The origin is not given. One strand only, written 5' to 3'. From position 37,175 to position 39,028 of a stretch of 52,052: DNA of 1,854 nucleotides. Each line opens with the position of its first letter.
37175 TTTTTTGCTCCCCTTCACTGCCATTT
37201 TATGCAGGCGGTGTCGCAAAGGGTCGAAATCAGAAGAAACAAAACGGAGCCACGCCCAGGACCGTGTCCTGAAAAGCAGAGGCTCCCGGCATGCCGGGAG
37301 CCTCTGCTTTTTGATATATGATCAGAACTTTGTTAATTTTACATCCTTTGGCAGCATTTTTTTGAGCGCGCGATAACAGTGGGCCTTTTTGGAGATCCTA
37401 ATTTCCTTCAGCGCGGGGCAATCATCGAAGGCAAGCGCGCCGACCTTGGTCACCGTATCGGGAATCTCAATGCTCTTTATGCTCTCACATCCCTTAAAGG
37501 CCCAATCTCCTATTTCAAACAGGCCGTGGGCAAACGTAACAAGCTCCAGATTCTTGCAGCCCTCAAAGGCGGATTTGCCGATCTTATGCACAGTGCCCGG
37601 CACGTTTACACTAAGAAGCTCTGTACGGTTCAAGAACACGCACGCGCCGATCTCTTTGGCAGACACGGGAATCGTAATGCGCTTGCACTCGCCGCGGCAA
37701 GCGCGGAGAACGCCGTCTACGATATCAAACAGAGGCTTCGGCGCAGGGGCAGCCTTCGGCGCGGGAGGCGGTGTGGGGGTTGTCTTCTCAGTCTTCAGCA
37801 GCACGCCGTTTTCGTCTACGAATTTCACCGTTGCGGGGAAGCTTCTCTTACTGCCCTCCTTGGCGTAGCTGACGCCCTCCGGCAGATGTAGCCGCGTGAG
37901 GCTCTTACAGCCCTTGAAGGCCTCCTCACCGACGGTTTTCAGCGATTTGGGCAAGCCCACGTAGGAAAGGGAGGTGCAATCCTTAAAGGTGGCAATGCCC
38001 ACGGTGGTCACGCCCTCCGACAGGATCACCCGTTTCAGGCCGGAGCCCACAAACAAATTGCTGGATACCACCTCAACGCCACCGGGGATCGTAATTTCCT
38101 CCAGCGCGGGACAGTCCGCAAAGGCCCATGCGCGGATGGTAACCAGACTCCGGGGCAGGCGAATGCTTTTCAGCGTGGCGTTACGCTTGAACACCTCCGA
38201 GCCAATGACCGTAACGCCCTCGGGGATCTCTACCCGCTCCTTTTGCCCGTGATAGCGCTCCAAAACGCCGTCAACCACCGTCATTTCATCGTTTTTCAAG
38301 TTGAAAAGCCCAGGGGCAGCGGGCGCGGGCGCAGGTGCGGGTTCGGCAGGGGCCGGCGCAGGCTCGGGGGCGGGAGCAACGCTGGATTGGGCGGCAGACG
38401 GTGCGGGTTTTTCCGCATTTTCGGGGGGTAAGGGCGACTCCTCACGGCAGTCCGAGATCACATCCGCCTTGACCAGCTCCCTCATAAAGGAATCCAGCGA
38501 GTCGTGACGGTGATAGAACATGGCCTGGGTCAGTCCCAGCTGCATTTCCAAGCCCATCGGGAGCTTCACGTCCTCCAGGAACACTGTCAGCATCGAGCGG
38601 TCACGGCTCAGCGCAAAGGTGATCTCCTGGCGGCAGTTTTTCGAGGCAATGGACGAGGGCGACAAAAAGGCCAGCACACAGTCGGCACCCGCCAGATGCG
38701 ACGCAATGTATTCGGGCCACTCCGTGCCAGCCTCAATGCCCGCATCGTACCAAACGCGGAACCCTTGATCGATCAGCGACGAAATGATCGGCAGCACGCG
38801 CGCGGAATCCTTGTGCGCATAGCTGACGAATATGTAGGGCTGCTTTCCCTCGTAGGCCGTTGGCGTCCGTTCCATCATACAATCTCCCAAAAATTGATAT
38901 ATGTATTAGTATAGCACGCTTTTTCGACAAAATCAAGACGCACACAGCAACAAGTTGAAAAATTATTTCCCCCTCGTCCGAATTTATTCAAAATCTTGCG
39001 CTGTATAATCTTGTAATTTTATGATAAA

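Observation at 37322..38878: Cytoplasmic TIR-LRR protein: a TIR domain with an intact catalytic-Glu motif fused to BspA-type leucine-rich repeats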

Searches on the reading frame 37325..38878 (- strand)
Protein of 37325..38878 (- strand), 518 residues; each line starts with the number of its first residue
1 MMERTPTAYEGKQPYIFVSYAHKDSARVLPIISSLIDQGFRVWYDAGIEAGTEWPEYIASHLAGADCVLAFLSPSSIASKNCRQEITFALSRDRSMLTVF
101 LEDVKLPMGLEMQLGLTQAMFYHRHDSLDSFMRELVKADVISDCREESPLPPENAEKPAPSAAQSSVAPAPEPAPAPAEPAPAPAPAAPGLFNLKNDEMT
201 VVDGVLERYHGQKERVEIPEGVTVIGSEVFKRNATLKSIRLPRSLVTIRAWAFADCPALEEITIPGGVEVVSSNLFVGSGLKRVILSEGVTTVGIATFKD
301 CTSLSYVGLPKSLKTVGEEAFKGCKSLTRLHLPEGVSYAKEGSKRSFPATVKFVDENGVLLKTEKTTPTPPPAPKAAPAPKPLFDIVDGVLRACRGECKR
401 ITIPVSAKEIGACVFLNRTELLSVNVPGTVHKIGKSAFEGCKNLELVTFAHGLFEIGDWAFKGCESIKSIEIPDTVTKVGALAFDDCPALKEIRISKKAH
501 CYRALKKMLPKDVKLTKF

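Call 3: search_protein_families(library=pfam, proteins=[window:37325-38878:-], max_evalue=1)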
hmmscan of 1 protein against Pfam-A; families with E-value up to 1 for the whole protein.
window:37325-38878:- (518 aa): 6 families
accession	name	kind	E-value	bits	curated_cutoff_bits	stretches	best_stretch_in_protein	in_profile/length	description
PF13306.12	LRR_5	-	2.3e-59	199.3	27.7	3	214-328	14-127/127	BspA type Leucine rich repeat region (6 copies)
PF13676.11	TIR_2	-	3.9e-21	76.2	28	1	16-123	1-109/122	TIR domain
PF13855.12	LRR_8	-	5.6e-09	36.1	27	2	290-332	13-56/61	Leucine rich repeat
PF23952.1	LRR_EndoS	-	0.00013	22.6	27.9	1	289-333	46-90/116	Endo-beta-N-acetylglucosaminidase EndoS LRR domain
PF04625.18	DEC-1_N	-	0.0046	16.5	29.2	1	159-196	117-153/403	DEC-1 protein, N-terminal region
PF08937.16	ThsB_TIR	-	0.0086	16.9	21.2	1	17-102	1-96/100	Thoeris protein ThsB, TIR-like domain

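Call 4: search_protein_families(library=padloc, proteins=[window:37325-38878:-], max_evalue=1)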
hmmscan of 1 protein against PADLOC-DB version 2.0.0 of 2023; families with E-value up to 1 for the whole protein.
window:37325-38878:- (518 aa): 6 families
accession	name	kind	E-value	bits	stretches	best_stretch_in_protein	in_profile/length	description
PDLC00420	ThsB1|ThsB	-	5.4e-07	27.1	1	15-94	3-87/319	TIR-like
PDLC02421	Aga_TIR-PNTD1-PNTD2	-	1.6e-05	22.2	1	15-95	5-88/430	Class I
PDLC05062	PDC-S66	-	4.5e-05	21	1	14-80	149-217/282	-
PDLC02012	SAVED5--SAVED_TIR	-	0.00015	19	1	14-92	12-94/404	-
PDLC03957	bSEFIR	-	0.00033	18.6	1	10-74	37-103/412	-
PDLC00419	ThsB1|ThsB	-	0.00043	18.1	1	10-90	24-109/165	TIR-like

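Call 5: search_protein_families(library=ncbifam, proteins=[window:37325-38878:-], max_evalue=1)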
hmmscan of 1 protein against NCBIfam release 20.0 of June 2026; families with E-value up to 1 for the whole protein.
window:37325-38878:- (518 aa): 8 families
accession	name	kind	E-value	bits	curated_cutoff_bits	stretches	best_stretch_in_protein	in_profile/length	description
NF047961.1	adhesin_HupY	equivalog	8.3e-23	80.4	1250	3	214-276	189-250/978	leucine-rich repeat adhesin HupY/LrrG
NF045861.1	glide_Gli349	exception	2.3e-11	41.1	1750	3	264-330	2684-2752/3169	gliding machinery surface structure protein Gli349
NF058526.1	Thoeris_type3_ThcB4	equivalog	6.4e-05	22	220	1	15-105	129-221/375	Thoeris type III anti-phage system protein ThcB4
NF042941.1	Retron_TIR_antiphage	equivalog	0.0002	20.3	600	1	15-124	341-454/464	TIR domain-containing anti-phage reverse transcriptase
NF033930.1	pneumo_PspA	exception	0.00044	19.1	850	1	146-190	351-395/659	pneumococcal surface protein A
TIGR02167.2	Liste_lipo_26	repeat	0.00056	19.6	30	0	461-472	2-13/26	PARCEL repeat-containing surface protein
NF040588.1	FxsC_Nterm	equivalog_domain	0.0028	17.6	130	1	43-95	49-101/182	TIR-like protein FxsC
TIGR02927.1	SucB_Actino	equivalog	0.24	10.2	423.45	1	145-188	212-255/579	2-oxoglutarate dehydrogenase, E2 component, dihydrolipoamide succinyltransferase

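Call 6: find_homologous_proteins(query=window:37325-38878:-, max_evalue=0.00001)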
Query window:37325-38878:- (518 aa): 280 proteins with E <= 0.00001 among 8000 candidates; the best 120 are listed.
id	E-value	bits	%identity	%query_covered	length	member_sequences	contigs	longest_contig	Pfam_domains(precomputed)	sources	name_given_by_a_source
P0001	0.0e+0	1172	100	100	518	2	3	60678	PF13306.13,PF13676.12,PF13855.13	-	-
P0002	1.0e-288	976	80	100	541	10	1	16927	PF13306.13,PF13676.12,PF13855.13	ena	-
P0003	1.4e-188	646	61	100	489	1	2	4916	PF13306.13,PF13676.12,PF13855.13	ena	-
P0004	1.8e-164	566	88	55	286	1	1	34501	PF13306.13,PF13676.12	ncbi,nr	ncbi:MAG: TIR domain-containing protein [Clostridia bacterium]|nr:TIR domain-containing protein [Clo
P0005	7.4e-106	373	41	86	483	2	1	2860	PF13306.13,PF13676.12,PF13855.13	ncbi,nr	ncbi:MAG: leucine-rich repeat protein [Clostridia bacterium]|nr:leucine-rich repeat protein [Clostri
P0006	8.1e-102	360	46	67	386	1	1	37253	PF13306.13,PF13676.12,PF13855.13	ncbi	-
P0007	1.4e-92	329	45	65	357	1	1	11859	PF13306.13,PF13676.12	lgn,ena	-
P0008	1.7e-90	322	38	94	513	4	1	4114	PF13306.13,PF13676.12,PF13855.13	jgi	-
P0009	1.9e-90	322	43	67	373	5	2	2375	PF13306.13,PF13676.12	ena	-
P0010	1.9e-87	312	33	97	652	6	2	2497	PF13306.13,PF13676.12,PF13855.13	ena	-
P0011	1.1e-86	310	33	92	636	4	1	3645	PF13306.13,PF05725.19,PF13676.12,PF13855.13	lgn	-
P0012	1.5e-86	309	43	67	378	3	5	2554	PF13306.13,PF13676.12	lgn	-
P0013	1.9e-86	309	45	64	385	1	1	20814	PF13306.13,PF13676.12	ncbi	-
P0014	3.3e-86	308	44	64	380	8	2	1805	PF13306.13,PF13676.12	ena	-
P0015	3.4e-86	308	33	90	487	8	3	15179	PF13306.13,PF13676.12,PF13855.13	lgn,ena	-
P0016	1.5e-85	306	45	64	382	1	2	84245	PF13306.13,PF13676.12,PF08937.17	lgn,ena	-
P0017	1.6e-85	306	45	64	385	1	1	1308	PF13306.13,PF13676.12,PF13855.13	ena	-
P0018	2.4e-85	305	35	99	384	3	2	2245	PF13306.13,PF13676.12,PF13855.13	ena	-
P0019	5.0e-85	304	41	67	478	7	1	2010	PF13306.13,PF13676.12,PF24698.2,PF08937.17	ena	-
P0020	6.2e-83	297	45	64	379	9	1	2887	PF13306.13,PF13676.12,PF08937.17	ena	-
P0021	6.4e-83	297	33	96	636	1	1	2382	PF13306.13,PF13676.12,PF13855.13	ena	-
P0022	1.0e-82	297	33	94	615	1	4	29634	PF13306.13,PF13676.12,PF08937.17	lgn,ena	-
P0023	1.7e-82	296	32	95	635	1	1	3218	PF13306.13,PF05725.19,PF13676.12,PF13855.13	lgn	-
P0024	7.2e-82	294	44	63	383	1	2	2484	PF13306.13,PF13676.12,PF08937.17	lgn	-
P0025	7.4e-82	294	40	66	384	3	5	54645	PF13306.13,PF13676.12,PF08937.17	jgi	-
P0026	3.3e-81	292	42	67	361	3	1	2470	PF13306.13,PF13676.12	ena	-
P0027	3.5e-80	288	38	88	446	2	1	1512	PF13306.13,PF13676.12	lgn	-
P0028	1.7e-79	286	44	64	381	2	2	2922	PF13306.13,PF13676.12,PF13855.13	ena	-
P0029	1.2e-78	283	43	64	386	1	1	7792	PF13306.13,PF13676.12,PF13855.13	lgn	-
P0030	5.5e-78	281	32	97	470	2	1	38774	PF13306.13,PF13676.12,PF13855.13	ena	-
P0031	1.4e-77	280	33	94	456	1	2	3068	PF13306.13,PF13676.12,PF13855.13,PF08937.17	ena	-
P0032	5.2e-77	278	33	95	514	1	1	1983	PF13306.13,PF13676.12,PF13855.13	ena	-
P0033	2.5e-76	276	40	64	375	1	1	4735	PF13306.13,PF13676.12,PF13855.13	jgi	jgi:hypothetical protein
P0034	3.1e-76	275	29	60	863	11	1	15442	PF13306.13,PF07523.19,PF05725.19,PF13855.13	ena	-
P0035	4.0e-76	275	33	98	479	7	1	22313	PF13306.13,PF13676.12,PF13855.13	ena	-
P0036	5.7e-75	271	40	65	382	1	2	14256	PF13306.13,PF13676.12,PF13855.13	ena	-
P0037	2.1e-73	266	31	87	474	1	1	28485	PF13306.13,PF13676.12,PF08937.17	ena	-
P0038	1.0e-72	264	39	64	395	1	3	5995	PF13306.13,PF13676.12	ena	-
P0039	5.0e-72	261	34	88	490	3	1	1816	PF13306.13,PF13676.12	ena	-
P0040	1.8e-71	260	32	97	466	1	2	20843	PF13306.13,PF13676.12,PF13855.13,PF08937.17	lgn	-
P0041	1.2e-69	253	35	55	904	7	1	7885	PF13306.13,PF26182.1,PF21461.4,PF22359.3,PF02368.25,PF13855.13,PF26918.1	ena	-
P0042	2.3e-68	249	28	56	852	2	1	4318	PF13306.13,PF13855.13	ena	-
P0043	4.3e-68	248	39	62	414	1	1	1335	PF13306.13,PF13676.12,PF13855.13,PF08937.17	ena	-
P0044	5.5e-68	248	43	65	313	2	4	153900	PF13306.13,PF13676.12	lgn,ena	-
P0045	8.0e-67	244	32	94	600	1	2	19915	PF13306.13,PF03118.22,PF13676.12,PF13855.13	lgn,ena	-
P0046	2.3e-66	243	27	62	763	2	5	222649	PF13306.13,PF05725.19,PF12799.14,PF13855.13,PF23952.2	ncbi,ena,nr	ncbi:MAG: leucine-rich repeat domain-containing protein [Alistipes sp.]|nr:leucine-rich repeat domai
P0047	2.8e-66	242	41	62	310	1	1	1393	PF13306.13,PF13676.12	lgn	-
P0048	6.9e-66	241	32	58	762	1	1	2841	PF13306.13,PF13855.13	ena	-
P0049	1.1e-65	240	27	56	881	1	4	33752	PF13306.13,PF13855.13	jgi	-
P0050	3.4e-65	239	41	62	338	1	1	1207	PF13306.13,PF13676.12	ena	-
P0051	4.5e-65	238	32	54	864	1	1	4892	PF21764.4,PF13306.13,PF26182.1,PF25354.2,PF12799.14,PF22359.3,PF02368.25,PF13855.13,PF26918.1,PF23952.2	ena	-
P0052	5.1e-65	238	28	55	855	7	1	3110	PF13306.13,PF13855.13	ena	-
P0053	7.2e-65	238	27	59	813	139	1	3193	PF13306.13,PF13855.13,PF24164.2,PF23952.2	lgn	-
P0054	2.8e-64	236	42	58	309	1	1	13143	PF13306.13,PF13676.12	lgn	-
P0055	3.6e-64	235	29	54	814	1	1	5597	PF13306.13,PF13855.13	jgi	jgi:hypothetical protein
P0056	2.2e-63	233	41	65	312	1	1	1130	PF13306.13,PF13676.12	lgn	-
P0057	3.3e-62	229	27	63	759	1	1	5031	PF13306.13,PF12799.14,PF13855.13,PF23952.2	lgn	-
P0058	1.2e-61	227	31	85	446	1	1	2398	PF13306.13,PF13676.12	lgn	-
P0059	2.2e-61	226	30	96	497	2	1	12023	PF13306.13,PF13676.12,PF13855.13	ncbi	-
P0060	2.7e-61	226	30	59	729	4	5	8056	PF13306.13,PF13855.13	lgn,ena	-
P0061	5.9e-61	225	29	61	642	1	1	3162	PF13306.13,PF00533.34,PF13855.13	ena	-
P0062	7.8e-61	224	41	58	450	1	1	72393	PF13306.13,PF01582.26,PF13676.12,PF08937.17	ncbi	-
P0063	2.0e-60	223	32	42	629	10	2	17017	PF13306.13,PF13855.13,PF23952.2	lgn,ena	-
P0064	4.1e-60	222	51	29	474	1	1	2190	PF13676.12,PF08238.19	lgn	-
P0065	5.1e-58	215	27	60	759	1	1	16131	PF13306.13,PF13855.13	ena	-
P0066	7.3e-58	215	27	57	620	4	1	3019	PF13306.13,PF12799.14,PF13855.13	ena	-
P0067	3.8e-57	212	29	50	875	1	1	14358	PF09479.17,PF13306.13,PF12799.14,PF13855.13,PF23952.2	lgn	-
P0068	1.7e-56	210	27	89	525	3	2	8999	PF13306.13,PF01582.26,PF13676.12,PF13855.13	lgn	-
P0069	4.9e-56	209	30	53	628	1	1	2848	PF13306.13,PF13855.13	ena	-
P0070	1.4e-55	207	31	52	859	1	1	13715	PF13306.13,PF13855.13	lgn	-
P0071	2.6e-54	203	59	33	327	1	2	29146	PF13676.12,PF08937.17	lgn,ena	-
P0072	2.6e-54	203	34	55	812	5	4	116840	PF13306.13,PF05725.19,PF13855.13,PF23952.2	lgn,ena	-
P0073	6.1e-53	198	30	53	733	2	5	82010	PF13306.13,PF13855.13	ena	-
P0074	2.6e-52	196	60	28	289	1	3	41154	PF13676.12,PF08238.19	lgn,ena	-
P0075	3.9e-52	196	36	52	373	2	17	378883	PF13306.13,PF13676.12,PF08937.17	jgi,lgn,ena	-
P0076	1.8e-51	193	33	54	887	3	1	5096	PF13306.13,PF13855.13,PF23952.2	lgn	-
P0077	4.1e-51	192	62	28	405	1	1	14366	PF13676.12,PF08238.19,PF08937.17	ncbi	-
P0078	4.8e-51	192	51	36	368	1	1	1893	PF00515.35,PF13676.12,PF08238.19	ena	-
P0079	2.3e-50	190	58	28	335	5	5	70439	PF13676.12,PF08238.19,PF08937.17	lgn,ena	-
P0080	3.1e-50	189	49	36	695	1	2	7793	PF19789.7,PF13676.12,PF08937.17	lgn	-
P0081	3.2e-50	189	27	60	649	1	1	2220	PF13306.13,PF13855.13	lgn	-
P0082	3.6e-50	189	51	36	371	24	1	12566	PF13676.12,PF08238.19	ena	-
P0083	4.4e-50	189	23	57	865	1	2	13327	PF23622.2,PF13306.13,PF13855.13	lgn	-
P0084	5.2e-50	189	60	26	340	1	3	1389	PF13676.12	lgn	-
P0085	7.4e-50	188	62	27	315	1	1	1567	PF13676.12,PF08238.19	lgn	-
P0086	2.8e-49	186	28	52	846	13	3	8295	PF13306.13,PF12799.14,PF13855.13,PF23952.2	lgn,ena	-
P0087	2.9e-49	186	56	28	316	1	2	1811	PF23310.2,PF13432.13,PF13676.12,PF08238.19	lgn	-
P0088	7.2e-49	185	54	32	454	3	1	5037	PF13676.12,PF08238.19,PF13174.13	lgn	-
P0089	1.3e-48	184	55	30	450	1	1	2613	PF13676.12,PF08238.19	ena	-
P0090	1.6e-48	184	60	27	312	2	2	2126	PF13676.12,PF08238.19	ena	-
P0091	2.3e-48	183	31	60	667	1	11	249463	PF13306.13,PF26182.1,PF12799.14,PF22359.3,PF02368.25,PF13855.13,PF26918.1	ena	-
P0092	2.7e-48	183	28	55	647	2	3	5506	PF13306.13,PF13855.13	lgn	-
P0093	3.0e-48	183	54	32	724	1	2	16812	PF14369.12,PF13676.12,PF08238.19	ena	-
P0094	4.5e-48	182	60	27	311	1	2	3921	PF13676.12,PF08238.19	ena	-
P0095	4.6e-48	182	31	60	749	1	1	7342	PF21764.4,PF13306.13,PF26182.1,PF25354.2,PF12799.14,PF22359.3,PF02368.25,PF20578.5,PF13855.13,PF26918.1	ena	-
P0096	4.7e-48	182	31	60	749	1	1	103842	PF21764.4,PF13306.13,PF26182.1,PF25354.2,PF12799.14,PF22359.3,PF02368.25,PF13855.13,PF26918.1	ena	-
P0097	5.0e-48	182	57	28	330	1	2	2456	PF13676.12,PF08238.19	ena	-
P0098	5.0e-48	182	54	33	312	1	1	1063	PF13676.12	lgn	-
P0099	5.5e-48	182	55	26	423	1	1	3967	PF13676.12,PF08937.17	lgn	-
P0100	6.4e-48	182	45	37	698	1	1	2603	PF19789.7,PF13676.12,PF08937.17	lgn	-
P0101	9.1e-48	181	54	30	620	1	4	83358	PF13676.12,PF08238.19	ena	-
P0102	1.0e-47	181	31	59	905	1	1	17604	PF09479.17,PF13306.13,PF13855.13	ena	-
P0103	1.0e-47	181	32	56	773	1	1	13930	PF13306.13,PF05725.19,PF12799.14,PF13855.13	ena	-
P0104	6.1e-47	179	58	28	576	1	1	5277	PF14369.12,PF13676.12,PF08238.19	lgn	-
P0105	9.3e-47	178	55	28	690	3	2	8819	PF19789.7,PF12895.14,PF13676.12,PF08937.17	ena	-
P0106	1.5e-46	177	29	56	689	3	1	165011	PF13306.13,PF05725.19,PF13855.13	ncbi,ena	-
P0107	1.9e-46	177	48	35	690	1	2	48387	PF13516.13,PF14580.13,PF00560.40,PF12799.14,PF13676.12,PF13855.13,PF23211.1,PF23952.2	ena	-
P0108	2.0e-46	177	27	54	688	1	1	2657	PF13306.13,PF13855.13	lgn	-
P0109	2.2e-46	177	57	27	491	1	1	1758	PF13676.12,PF08238.19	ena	-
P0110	3.2e-46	176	55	28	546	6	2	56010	PF13676.12,PF08238.19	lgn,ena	-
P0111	7.2e-46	175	51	30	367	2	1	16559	PF13676.12,PF08937.17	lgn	-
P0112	8.2e-46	175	58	27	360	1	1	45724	PF19789.7,PF13676.12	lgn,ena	-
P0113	1.8e-45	174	52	31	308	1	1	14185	PF13676.12,PF08937.17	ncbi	-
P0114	2.0e-45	174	53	29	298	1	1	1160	PF13676.12,PF08937.17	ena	-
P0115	2.1e-45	174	55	28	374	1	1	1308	PF13676.12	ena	-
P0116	2.1e-45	174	32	58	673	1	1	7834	PF09479.17,PF13306.13,PF13855.13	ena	-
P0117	2.4e-45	173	57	29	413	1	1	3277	PF13676.12,PF08238.19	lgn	-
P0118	3.0e-45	173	47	33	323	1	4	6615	PF13676.12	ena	-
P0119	3.2e-45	173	57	27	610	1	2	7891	PF13676.12,PF08238.19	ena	-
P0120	3.5e-45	173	49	35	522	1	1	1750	PF13676.12,PF08238.19,PF08937.17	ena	-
